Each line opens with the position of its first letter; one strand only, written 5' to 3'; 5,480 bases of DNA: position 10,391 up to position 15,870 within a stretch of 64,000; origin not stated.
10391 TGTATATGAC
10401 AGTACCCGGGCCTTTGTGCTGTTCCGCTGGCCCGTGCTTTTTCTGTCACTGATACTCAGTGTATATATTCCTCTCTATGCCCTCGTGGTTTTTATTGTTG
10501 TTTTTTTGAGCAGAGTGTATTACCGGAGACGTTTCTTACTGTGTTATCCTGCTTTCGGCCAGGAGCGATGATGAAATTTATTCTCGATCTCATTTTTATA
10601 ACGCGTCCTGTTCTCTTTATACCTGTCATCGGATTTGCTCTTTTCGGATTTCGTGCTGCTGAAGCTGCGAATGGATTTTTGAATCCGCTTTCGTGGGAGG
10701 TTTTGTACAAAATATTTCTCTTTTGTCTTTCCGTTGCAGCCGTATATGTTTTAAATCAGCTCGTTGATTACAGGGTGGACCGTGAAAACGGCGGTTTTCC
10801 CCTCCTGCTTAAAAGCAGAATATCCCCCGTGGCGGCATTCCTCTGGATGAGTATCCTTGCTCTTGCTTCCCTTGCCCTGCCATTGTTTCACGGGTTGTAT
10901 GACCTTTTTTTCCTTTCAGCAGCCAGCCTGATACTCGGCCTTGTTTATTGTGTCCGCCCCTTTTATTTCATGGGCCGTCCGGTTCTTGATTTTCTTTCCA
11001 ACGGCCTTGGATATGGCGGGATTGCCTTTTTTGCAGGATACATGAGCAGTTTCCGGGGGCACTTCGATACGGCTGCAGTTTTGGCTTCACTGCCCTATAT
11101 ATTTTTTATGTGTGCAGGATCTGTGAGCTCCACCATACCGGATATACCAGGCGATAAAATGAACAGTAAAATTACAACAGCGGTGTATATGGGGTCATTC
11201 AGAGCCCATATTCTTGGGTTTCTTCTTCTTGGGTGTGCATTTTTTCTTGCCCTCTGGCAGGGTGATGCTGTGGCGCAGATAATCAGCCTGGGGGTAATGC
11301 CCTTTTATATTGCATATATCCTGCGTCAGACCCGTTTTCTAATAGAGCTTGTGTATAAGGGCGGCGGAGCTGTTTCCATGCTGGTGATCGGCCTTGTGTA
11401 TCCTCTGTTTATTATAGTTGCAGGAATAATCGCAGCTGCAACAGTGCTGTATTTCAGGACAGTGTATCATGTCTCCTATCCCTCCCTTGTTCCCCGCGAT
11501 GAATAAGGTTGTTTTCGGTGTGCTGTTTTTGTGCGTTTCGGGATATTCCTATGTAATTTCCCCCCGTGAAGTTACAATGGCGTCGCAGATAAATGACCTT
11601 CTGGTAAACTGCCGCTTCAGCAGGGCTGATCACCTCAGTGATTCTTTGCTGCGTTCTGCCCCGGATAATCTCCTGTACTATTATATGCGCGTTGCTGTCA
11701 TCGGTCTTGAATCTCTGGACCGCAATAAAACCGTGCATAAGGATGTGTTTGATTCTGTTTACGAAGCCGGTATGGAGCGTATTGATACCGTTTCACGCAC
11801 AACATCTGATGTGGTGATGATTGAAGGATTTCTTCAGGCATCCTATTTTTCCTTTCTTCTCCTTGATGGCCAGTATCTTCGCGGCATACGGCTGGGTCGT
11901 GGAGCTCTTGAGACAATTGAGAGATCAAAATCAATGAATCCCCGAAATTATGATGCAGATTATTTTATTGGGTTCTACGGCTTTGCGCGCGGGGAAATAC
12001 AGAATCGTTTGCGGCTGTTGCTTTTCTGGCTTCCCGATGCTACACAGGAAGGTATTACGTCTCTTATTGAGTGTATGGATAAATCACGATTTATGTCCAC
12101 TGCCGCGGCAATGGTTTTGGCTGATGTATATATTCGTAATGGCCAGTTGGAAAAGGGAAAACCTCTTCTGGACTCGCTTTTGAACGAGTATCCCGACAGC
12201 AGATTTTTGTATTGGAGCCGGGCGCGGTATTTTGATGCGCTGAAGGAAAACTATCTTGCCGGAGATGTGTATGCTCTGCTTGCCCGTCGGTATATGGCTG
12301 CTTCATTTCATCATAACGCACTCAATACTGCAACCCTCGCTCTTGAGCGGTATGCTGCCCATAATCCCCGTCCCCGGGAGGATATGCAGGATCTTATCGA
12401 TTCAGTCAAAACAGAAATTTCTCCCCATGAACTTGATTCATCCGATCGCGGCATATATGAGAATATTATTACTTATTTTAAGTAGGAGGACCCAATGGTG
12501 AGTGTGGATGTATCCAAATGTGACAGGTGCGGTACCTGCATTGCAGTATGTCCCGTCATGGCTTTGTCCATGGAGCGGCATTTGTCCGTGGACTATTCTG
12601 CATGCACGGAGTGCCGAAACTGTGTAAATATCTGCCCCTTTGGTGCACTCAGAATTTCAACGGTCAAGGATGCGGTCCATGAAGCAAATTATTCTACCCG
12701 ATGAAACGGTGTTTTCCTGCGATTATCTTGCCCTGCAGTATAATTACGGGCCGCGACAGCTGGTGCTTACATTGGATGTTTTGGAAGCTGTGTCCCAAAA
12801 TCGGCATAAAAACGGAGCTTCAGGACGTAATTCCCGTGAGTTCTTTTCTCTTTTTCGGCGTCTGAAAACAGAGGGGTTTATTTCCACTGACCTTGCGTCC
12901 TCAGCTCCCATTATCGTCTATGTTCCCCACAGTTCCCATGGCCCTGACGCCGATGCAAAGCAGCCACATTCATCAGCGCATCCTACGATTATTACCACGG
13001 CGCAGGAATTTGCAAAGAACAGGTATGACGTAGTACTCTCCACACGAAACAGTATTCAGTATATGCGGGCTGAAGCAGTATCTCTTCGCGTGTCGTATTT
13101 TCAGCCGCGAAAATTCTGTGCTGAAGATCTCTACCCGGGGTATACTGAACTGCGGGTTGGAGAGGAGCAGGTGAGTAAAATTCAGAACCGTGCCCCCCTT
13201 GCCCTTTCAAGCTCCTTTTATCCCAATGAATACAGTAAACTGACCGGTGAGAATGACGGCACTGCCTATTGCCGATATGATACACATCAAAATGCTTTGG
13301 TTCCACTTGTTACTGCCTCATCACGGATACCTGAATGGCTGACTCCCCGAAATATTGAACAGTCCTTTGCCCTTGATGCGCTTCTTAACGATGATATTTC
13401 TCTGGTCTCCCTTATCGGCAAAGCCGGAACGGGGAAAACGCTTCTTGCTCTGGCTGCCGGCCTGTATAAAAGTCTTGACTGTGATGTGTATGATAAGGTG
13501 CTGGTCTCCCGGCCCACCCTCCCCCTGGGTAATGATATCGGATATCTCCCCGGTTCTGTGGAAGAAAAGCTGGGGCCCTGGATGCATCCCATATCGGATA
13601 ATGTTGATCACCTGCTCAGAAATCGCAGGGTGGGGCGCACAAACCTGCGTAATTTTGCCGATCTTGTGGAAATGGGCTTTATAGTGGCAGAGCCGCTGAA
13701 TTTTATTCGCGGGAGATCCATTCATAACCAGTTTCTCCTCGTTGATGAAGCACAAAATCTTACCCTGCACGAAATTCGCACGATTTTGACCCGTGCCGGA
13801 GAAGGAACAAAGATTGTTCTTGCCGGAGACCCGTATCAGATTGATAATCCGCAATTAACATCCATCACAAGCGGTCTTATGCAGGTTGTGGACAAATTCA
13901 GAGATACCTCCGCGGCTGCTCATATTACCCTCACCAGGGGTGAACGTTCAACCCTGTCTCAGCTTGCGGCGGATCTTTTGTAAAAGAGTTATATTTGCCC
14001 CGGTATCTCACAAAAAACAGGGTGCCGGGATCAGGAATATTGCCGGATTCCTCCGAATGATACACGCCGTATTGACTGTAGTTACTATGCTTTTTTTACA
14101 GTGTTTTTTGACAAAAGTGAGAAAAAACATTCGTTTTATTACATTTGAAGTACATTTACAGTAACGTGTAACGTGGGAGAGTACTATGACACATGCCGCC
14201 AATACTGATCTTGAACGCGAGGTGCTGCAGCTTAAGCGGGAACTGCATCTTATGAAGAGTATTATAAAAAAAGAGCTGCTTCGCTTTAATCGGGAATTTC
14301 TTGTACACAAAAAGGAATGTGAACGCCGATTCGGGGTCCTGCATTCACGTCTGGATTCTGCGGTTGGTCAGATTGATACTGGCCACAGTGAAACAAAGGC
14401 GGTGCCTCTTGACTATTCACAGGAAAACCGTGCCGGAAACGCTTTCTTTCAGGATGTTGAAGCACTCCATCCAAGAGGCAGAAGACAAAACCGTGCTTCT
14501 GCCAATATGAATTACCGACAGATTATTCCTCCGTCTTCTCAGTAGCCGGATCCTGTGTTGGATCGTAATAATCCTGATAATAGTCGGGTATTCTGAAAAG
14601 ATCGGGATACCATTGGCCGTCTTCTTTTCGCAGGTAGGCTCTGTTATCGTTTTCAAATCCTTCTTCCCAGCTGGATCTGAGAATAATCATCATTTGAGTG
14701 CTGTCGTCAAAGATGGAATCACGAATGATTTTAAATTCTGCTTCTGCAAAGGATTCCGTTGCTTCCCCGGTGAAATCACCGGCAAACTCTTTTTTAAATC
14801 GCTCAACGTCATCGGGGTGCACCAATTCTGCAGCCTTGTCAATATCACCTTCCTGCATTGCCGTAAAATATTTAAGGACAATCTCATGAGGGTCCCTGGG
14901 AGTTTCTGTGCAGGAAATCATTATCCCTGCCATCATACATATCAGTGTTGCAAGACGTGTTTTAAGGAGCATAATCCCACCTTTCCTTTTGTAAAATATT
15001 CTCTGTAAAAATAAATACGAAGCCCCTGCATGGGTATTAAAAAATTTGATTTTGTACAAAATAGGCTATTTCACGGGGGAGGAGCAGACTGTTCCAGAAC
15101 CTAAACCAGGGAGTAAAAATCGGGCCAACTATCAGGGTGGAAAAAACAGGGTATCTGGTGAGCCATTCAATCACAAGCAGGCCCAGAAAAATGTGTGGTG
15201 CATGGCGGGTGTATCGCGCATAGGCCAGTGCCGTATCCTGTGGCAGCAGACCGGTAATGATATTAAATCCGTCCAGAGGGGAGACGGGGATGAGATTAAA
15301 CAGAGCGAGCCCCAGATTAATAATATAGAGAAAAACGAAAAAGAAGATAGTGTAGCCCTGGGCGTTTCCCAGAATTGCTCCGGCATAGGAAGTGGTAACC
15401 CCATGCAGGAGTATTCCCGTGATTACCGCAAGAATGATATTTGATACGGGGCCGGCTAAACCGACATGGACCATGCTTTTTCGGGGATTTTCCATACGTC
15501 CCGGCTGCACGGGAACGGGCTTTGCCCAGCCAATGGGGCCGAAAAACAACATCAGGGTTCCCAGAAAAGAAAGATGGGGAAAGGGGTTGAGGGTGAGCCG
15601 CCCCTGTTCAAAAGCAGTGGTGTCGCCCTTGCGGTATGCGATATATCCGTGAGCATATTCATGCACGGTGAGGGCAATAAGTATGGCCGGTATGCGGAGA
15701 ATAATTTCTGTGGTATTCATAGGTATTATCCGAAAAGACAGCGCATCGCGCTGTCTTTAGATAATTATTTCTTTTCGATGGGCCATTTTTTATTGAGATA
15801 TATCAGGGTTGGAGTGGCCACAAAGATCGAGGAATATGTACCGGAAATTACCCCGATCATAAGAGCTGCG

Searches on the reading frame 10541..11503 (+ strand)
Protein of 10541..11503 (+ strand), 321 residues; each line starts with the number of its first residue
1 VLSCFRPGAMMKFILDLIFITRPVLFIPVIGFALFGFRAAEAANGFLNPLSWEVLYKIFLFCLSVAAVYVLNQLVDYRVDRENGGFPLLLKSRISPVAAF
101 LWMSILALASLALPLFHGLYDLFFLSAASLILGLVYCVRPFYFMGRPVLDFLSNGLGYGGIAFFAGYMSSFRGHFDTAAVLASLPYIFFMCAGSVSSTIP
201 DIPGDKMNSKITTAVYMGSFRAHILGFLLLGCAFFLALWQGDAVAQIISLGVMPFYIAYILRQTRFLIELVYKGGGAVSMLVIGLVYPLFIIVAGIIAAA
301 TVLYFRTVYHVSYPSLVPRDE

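Call 58: search_protein_families(library=pfam, proteins=[window:10541-11503:+], max_evalue=0.00001)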
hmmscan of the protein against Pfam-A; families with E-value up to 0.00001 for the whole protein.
window:10541-11503:+ (321 aa): 1 family
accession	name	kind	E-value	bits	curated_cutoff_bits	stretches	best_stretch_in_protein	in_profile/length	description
PF01040.23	UbiA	-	1.4e-17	64.3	34.2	1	31-260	3-230/250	UbiA prenyltransferase family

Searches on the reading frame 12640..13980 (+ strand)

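Call 58: search_protein_families(library=pfam, proteins=[window:12640-13980:+], max_evalue=0.00001)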
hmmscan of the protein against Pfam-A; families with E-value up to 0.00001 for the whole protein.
window:12640-13980:+ (447 aa): 2 families
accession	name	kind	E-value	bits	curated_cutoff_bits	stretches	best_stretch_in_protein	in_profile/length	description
PF02562.22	PhoH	-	3.8e-45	154.3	27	1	235-433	3-188/205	PhoH-like protein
PF13604.12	AAA_30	-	3.9e-09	37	27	1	239-403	4-130/191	AAA domain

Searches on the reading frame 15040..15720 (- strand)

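Call 58: search_protein_families(library=pfam, proteins=[window:15040-15720:-], max_evalue=0.00001)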
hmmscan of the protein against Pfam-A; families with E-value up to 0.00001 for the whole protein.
window:15040-15720:- (227 aa): 1 family
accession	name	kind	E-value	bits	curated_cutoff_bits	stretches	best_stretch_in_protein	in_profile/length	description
PF02163.28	Peptidase_M50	-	1.1e-12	48.3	27.2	1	124-160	159-195/221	Peptidase family M50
